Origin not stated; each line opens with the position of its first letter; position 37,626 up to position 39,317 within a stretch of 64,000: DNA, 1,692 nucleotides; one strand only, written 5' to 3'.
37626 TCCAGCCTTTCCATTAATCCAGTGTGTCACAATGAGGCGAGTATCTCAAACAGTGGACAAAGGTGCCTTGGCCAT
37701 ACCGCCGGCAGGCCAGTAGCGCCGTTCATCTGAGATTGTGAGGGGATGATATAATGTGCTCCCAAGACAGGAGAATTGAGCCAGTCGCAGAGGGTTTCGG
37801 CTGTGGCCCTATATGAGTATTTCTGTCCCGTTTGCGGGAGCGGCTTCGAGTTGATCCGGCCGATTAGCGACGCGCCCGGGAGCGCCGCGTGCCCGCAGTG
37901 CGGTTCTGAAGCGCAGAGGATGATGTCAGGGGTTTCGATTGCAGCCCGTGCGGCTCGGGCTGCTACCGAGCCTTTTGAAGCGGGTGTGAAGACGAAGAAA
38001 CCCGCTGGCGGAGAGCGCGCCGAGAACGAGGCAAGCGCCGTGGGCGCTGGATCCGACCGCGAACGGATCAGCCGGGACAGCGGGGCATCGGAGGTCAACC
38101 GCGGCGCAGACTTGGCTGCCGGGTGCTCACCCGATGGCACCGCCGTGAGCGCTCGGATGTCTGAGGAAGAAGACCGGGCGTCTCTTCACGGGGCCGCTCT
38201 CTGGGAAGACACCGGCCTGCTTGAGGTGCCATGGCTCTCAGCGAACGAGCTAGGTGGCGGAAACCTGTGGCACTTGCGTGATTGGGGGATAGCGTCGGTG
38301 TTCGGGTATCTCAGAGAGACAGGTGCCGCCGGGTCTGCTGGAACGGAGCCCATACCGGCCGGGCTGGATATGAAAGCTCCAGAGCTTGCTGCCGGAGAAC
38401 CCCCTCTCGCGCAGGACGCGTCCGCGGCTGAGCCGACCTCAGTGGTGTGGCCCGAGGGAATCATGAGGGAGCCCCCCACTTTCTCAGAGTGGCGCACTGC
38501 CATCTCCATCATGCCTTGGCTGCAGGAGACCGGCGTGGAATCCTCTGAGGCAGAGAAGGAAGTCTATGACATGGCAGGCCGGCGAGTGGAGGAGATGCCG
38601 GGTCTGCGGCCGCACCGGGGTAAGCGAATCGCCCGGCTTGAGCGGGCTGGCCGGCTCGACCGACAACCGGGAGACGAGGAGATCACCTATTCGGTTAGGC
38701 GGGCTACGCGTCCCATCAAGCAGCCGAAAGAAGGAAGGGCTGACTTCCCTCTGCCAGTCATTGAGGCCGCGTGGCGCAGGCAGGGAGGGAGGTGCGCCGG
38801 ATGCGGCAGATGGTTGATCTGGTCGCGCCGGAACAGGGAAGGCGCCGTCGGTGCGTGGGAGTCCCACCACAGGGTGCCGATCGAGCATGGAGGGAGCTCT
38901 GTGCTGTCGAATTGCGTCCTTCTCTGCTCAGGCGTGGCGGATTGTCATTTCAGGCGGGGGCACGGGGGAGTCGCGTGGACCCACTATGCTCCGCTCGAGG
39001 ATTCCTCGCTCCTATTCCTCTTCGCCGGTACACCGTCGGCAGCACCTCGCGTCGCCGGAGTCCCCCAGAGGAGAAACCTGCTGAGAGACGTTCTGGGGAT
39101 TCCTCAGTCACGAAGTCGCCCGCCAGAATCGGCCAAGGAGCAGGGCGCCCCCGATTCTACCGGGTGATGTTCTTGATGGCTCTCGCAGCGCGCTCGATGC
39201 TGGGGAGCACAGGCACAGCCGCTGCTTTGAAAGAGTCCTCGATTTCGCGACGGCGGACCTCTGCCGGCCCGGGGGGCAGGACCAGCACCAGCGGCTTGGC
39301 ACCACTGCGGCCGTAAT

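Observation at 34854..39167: Two FmdB zinc-ribbon proteins share a private unannotated module; one is tail-anchored, the other carries an HNH nuclease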

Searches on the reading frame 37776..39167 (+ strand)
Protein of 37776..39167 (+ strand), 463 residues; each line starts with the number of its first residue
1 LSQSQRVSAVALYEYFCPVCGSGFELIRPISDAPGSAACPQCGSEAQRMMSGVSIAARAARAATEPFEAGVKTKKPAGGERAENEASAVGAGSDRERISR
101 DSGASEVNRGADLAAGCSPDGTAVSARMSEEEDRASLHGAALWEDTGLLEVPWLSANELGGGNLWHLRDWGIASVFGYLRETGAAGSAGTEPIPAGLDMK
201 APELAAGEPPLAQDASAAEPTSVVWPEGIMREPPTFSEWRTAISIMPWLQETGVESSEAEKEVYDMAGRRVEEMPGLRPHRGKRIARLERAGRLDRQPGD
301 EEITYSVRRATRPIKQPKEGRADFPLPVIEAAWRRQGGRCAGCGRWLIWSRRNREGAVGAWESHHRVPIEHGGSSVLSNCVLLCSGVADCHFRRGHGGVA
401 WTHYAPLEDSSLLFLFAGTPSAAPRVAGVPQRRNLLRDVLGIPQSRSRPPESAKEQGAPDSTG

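Call 3: search_protein_families(library=pfam, proteins=[window:37776-39167:+], max_evalue=0.1)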
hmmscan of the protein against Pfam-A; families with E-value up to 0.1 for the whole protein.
window:37776-39167:+ (463 aa): 9 families
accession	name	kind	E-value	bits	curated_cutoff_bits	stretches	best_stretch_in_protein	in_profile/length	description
PF09723.15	Zn_ribbon_8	-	1.7e-11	44.3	34.4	1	12-50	3-41/41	Zinc ribbon domain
PF01844.29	HNH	-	2.6e-05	24.7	21.4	1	340-392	1-42/47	HNH endonuclease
PF03119.21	DNA_ligase_ZBD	-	0.0059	16.9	25.8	0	39-49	2-12/27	NAD-dependent DNA ligase C4 zinc finger domain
PF23451.1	Zn_ribbon_PaaD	-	0.013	15.6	27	0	35-51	13-29/53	PaaD zinc beta ribbon domain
PF14803.11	Zn_ribbon_Nudix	-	0.024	15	25.6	1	16-43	2-29/34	Nudix N-terminal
PF14354.12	Lar_restr_allev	-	0.039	14.6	28.6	0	17-50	6-34/58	Restriction alleviation protein Lar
PF12773.13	DZR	-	0.043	14.4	27.3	0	15-47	13-35/45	Double zinc ribbon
PF01155.25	HypA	-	0.067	13.6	28.9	0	14-53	70-103/112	Hydrogenase/urease nickel incorporation, metallochaperone, hypA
PF24458.1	DUF7573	-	0.072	13.5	30.2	0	34-48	9-23/39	Domain of unknown function (DUF7573)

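Call 6: search_protein_families(library=ncbifam, proteins=[window:37776-39167:+], max_evalue=0.1)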
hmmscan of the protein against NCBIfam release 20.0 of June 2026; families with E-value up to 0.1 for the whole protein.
window:37776-39167:+ (463 aa): 3 families
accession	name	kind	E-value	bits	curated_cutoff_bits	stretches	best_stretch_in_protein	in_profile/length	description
TIGR02605.1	CxxC_CxxC_SSSS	subfamily_domain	3.3e-13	49.5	31.3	1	12-55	3-46/52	FmdB family zinc ribbon protein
NF053663.1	RPWMISH_prot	domain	1.8e-08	35.1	120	1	12-95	3-86/115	RPWMISH domain-containing protein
NF047912.1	ECs_2282_CxxC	subfamily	0.038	13.9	37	0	15-45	3-36/60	ECs_2282 family putative zinc-binding protein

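Call 7: search_protein_families(library=padloc, proteins=[window:37776-39167:+], max_evalue=0.1)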
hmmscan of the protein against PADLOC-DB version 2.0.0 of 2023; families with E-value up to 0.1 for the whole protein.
window:37776-39167:+ (463 aa): 5 families
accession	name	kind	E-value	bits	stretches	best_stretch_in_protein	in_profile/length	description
PDLC02859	DpdF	-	0.0084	12.6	1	362-400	23-61/545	DpdF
PDLC03656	mREase_IV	-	0.017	12.8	1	337-387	204-251/277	Type IV methyl-directed restriction enzyme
PDLC02578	DrmB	-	0.04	11.3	1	12-61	68-111/460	DrmB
PDLC03418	REase_II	-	0.064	10.4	0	361-385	339-363/372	Type II restriction enzyme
PDLC00749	Effector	-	0.073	10.1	1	316-352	8-44/395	Endonuclease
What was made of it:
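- On Known anti-phage defence systems (PADLOC-DB): The best hit for B is E 0.0084 at 12.6 bits (call 7).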

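Call 8: find_homologous_proteins(query=window:37776-39167:+, max_evalue=0.001)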
Query window:37776-39167:+ (463 aa): 35 proteins with E <= 0.001 among 8000 candidates.
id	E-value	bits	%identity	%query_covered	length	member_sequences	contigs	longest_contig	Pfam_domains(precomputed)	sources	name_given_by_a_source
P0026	4.6e-261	885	100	85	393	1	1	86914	PF01844.30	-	-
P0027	8.8e-126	439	50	98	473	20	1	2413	PF09723.16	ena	-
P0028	3.6e-123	431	49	98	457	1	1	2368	PF09723.16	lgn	-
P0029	3.2e-122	427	50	98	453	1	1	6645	PF09723.16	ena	-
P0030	8.2e-120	420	51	94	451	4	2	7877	PF09723.16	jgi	jgi:putative FmdB family regulatory protein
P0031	1.4e-119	419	49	98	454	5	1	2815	PF09723.16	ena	-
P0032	6.6e-118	413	48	98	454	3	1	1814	PF09723.16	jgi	jgi:putative FmdB family regulatory protein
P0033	6.7e-117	410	50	94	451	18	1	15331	PF09723.16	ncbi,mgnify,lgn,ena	mgnify:CR=1 FL=1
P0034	9.6e-117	409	50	94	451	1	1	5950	PF09723.16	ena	-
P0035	7.5e-113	397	50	94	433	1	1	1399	-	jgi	jgi:5-methylcytosine-specific restriction endonuclease McrA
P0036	1.6e-110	389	47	94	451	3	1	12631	PF24441.2,PF09723.16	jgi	jgi:putative FmdB family regulatory protein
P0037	2.0e-102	362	46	94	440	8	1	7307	PF09723.16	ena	-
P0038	2.2e-102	362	47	94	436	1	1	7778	PF24441.2,PF09723.16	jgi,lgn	jgi:putative FmdB family regulatory protein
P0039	2.8e-98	349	43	94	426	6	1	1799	PF09723.16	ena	-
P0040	5.5e-94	334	44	94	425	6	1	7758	PF09723.16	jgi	-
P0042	1.3e-80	290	39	94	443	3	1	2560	PF01844.30,PF09723.16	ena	-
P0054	3.8e-63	233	45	51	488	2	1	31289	-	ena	-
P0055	4.4e-63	232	41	64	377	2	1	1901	PF01844.30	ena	-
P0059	1.7e-57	214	39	65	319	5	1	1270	PF01844.30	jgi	jgi:5-methylcytosine-specific restriction endonuclease McrA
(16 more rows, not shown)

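Call 11: find_encoding_contigs(protein=P0033, flank=8000, max_places=4)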
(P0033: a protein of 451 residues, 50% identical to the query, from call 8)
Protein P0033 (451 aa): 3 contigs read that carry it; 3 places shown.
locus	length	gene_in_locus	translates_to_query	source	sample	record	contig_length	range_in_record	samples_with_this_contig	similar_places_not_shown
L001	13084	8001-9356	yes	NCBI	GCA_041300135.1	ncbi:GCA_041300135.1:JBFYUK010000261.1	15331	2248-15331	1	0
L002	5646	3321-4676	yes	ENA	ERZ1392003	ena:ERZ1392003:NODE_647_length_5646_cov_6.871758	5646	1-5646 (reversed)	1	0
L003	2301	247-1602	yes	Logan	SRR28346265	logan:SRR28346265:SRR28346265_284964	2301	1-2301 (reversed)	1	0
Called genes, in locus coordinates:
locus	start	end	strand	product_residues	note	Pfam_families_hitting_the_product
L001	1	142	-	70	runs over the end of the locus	PF01106:NifU (weak)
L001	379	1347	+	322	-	PF04015:DUF362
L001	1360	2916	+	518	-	PF12801:Fer4_5, PF12801:Fer4_5 (weak), PF00037:Fer4 (weak), PF12837:Fer4_6 (weak), PF13237:Fer4_10 (weak), PF12838:Fer4_7 (weak), PF13187:Fer4_9, PF13237:Fer4_10 (weak), +8 more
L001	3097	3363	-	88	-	-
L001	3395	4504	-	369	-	PF02073:Peptidase_M29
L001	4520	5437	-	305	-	PF00781:DAGK_cat, PF19279:YegS_C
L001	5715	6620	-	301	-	PF00753:Lactamase_B, PF19583:ODP (weak)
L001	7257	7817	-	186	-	PF02659:Mntp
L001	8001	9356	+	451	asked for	PF09723:Zn_ribbon_8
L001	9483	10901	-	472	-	PF13380:CoA_binding_2, PF13607:Succ_CoA_lig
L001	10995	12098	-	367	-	PF00089:Trypsin, PF13365:Trypsin_2, PF13180:PDZ_2, PF17820:PDZ_6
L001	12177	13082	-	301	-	?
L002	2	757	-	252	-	?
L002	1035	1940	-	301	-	PF00753:Lactamase_B, PF19583:ODP (weak)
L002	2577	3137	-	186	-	PF02659:Mntp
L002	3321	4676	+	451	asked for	PF09723:Zn_ribbon_8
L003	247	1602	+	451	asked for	PF09723:Zn_ribbon_8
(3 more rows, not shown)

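Call 12: find_encoding_contigs(protein=P0029, flank=8000, max_places=3)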
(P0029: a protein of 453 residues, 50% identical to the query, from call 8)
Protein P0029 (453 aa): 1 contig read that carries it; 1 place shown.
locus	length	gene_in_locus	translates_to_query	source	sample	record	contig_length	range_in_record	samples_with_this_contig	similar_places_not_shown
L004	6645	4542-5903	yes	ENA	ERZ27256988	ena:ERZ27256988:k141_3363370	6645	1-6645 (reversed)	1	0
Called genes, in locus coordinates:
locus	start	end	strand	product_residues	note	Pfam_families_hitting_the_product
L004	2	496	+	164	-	?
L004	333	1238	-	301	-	PF00753:Lactamase_B, PF19583:ODP (weak)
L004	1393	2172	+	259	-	PF09723:Zn_ribbon_8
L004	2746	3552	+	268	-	-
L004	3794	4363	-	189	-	PF02659:Mntp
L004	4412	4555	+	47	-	-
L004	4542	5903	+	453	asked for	PF09723:Zn_ribbon_8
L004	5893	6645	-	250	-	?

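Call 21: find_related_loci(query=A2, collection=genome_contigs, flank=10000)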
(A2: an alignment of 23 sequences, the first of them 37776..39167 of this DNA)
Query A2 (463 aa) in genome_contigs; peptide patterns used: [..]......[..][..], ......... (x = any residue, [..] = any of these).
158 stretches matched a pattern; 1 encode a relative of the query (tblastn E <= 1e-3); 1 distinct loci.
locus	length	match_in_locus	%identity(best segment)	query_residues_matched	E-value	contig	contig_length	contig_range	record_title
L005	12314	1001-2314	50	7-445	1e-120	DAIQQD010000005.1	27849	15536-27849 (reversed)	MAG TPA_asm: Chloroflexota bacterium isolate CTOTU25591 NODE_356_length_27849_cov_10.483126, whole genome shotgun sequen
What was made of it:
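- Tried and rejected: Only one Chloroflexota MAG was found (call 21), so genome-wide co-occurrence could not be assessed.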

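Call 23: find_encoding_contigs(protein=P0054, flank=10000, max_places=3)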
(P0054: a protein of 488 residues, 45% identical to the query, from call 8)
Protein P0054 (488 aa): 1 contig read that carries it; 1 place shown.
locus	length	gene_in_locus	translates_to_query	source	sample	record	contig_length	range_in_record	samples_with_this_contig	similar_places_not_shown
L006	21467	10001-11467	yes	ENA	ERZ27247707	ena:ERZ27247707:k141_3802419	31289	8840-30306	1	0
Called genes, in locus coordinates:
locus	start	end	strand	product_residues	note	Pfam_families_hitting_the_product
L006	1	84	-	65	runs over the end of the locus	PF01632:Ribosomal_L35p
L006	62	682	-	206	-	PF05198:IF3_N, PF00707:IF3_C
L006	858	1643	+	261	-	PF00378:ECH_1, PF16113:ECH_2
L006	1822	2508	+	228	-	PF00133:tRNA-synt_1, PF09334:tRNA-synt_1g (weak)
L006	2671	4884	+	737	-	PF00133:tRNA-synt_1, PF09334:tRNA-synt_1g (weak), PF08264:Anticodon_1, PF19302:DUF5915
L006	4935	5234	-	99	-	PF07110:EthD (weak)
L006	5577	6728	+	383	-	PF04015:DUF362, PF00037:Fer4 (weak), PF12797:Fer4_2 (faint), PF12837:Fer4_6 (faint), PF13237:Fer4_10, PF14697:Fer4_21 (weak), PF12838:Fer4_7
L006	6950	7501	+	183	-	-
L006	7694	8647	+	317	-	PF09723:Zn_ribbon_8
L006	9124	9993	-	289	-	PF02659:Mntp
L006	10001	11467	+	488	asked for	-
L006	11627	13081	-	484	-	PF02629:CoA_binding (weak), PF13380:CoA_binding_2, PF13607:Succ_CoA_lig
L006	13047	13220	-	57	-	-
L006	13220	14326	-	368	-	PF10459:Peptidase_S46 (faint), PF00089:Trypsin, PF13365:Trypsin_2, PF13180:PDZ_2, PF17820:PDZ_6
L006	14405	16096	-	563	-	PF02310:B12-binding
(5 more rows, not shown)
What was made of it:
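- On Known anti-phage defence systems (PADLOC-DB): The context is housekeeping (calls 3, 11, 23).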

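Call 26: predict_structure(alignment_id=A2)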
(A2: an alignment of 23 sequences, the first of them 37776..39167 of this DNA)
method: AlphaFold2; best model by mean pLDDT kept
length: 463 residues; sequences in the alignment: 23
mean_pLDDT: 38.0   pTM: 0.25
mean pLDDT of the five models: 38.0, 37.9, 35.1, 34.5, 32.1
residues with pLDDT >= 90: 38; 70-90: 7; 50-70: 9; < 50: 409
segments of 3 or more residues with pLDDT < 50: 52-208, 210-337, 339-457
pLDDT, mean of each block of 10 residues (from residue 1): 67 96 95 91 95 35 31 38 37 33 34 31 25 24 23 27 28 24 27 34 41 36 29 33 28 30 32 28 23 26 32 28 37 45 43 32 37 36 28 23 25 25 28 38 41 45 49
secondary structure, 60 per line:
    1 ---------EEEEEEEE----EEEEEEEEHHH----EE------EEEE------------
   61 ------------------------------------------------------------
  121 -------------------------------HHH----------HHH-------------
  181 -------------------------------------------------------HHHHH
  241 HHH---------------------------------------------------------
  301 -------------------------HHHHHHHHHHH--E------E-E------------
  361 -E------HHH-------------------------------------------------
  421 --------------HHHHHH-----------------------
elements in order: E10-17 E22-29 E45-48 H236-243 H326-336 H435-440
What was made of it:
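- On HNH endonuclease (PF01844, McrA-like): The AF2 model of the C-terminal region has pLDDT below 50 with a 23-sequence alignment (call 26), so no fold search was worthwhile.
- The AF2 model of the HNH region is low confidence (call 26), so the fold rests on sequence only.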

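Call 61: search_dna_similar(query=window:37803-39164:+, collection=phages, mode=protein, max_evalue=0.001, max_rows=8)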
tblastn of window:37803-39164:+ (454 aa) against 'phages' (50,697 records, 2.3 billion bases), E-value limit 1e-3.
No match.

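Call 62: search_dna_similar(query=window:37803-39164:+, collection=plasmids, mode=protein, max_evalue=0.001, max_rows=8)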
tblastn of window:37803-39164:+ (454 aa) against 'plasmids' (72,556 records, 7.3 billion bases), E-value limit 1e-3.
No match.

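Call 63: search_protein_families(library=phrogs, proteins=[window:37803-39167:+], max_evalue=0.01)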
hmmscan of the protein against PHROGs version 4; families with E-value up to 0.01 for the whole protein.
window:37803-39167:+ (454 aa): 7 families
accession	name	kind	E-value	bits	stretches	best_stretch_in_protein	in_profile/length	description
phrog_740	-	DNA, RNA and nucleotide metabolism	1e-06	29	1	309-382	19-81/332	HNH endonuclease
phrog_589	-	DNA, RNA and nucleotide metabolism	2.4e-05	25.2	1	278-382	54-135/179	HNH endonuclease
phrog_1076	-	transcription regulation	4.8e-05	23.9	1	1-75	91-166/339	FmdB-like transcriptional regulator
phrog_1271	-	DNA, RNA and nucleotide metabolism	0.00012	22.5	1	313-388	252-318/361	HNH endonuclease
phrog_1035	-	DNA, RNA and nucleotide metabolism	0.00013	23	1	316-377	147-205/271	endonuclease VII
phrog_8660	-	DNA, RNA and nucleotide metabolism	0.0072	17.4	0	324-376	120-170/196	HNH endonuclease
phrog_2118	-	DNA, RNA and nucleotide metabolism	0.0077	16.8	0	323-376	171-215/301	HNH endonuclease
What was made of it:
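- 38739..39110 (+): B: HNH domain (CxxC, SHHRVP, GG, N, C-x5-CH) plus a conserved extension of about 50 aa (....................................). Several PHROG HNH families match (call 63).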

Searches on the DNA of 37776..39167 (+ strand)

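Call 42: search_rna_families(sources=[L001, L004, L006, L010, L011, L014, L020, L030, L008, L031], threshold=gathering)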
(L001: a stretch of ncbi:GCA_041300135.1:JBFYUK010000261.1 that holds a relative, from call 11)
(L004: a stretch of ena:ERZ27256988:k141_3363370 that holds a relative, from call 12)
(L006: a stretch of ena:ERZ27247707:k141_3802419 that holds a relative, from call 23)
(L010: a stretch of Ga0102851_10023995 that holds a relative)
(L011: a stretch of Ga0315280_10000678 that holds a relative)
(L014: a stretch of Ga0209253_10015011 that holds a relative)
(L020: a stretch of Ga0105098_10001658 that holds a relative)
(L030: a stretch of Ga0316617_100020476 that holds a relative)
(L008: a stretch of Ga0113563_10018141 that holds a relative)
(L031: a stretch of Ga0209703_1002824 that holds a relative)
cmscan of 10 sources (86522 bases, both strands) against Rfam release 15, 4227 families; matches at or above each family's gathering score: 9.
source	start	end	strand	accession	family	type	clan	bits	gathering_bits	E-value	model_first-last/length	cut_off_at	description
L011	2375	2458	+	RF01786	c-di-GMP-II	Cis-reg; riboswitch;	CL00127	69.5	53.5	2.2e-13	1-84/84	no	Cyclic di-GMP-II riboswitch aptamer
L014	4184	4267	+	RF01786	c-di-GMP-II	Cis-reg; riboswitch;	CL00127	67.5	53.5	7.7e-13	1-84/84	no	Cyclic di-GMP-II riboswitch aptamer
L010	2468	2551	+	RF01786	c-di-GMP-II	Cis-reg; riboswitch;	CL00127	67.1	53.5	1e-12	1-84/84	no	Cyclic di-GMP-II riboswitch aptamer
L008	5146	5229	+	RF01786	c-di-GMP-II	Cis-reg; riboswitch;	CL00127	66.5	53.5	1.6e-12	1-84/84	no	Cyclic di-GMP-II riboswitch aptamer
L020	1200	1283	+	RF01786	c-di-GMP-II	Cis-reg; riboswitch;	CL00127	65.4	53.5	3e-12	1-84/84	no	Cyclic di-GMP-II riboswitch aptamer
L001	6828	6911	+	RF01786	c-di-GMP-II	Cis-reg; riboswitch;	CL00127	65.2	53.5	3.4e-12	1-84/84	no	Cyclic di-GMP-II riboswitch aptamer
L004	2335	2417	+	RF01786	c-di-GMP-II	Cis-reg; riboswitch;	CL00127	63.1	53.5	1.4e-11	1-84/84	no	Cyclic di-GMP-II riboswitch aptamer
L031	3567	3650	+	RF01786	c-di-GMP-II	Cis-reg; riboswitch;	CL00127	62.7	53.5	1.8e-11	1-84/84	no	Cyclic di-GMP-II riboswitch aptamer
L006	8798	8881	+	RF01786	c-di-GMP-II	Cis-reg; riboswitch;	CL00127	57.6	53.5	5e-10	1-84/84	no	Cyclic di-GMP-II riboswitch aptamer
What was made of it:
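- On c-di-GMP-II riboswitch (Rfam RF01786), noticed in passing: 9 of the 10 related loci scanned score 57.6-69.5 bits (call 42).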
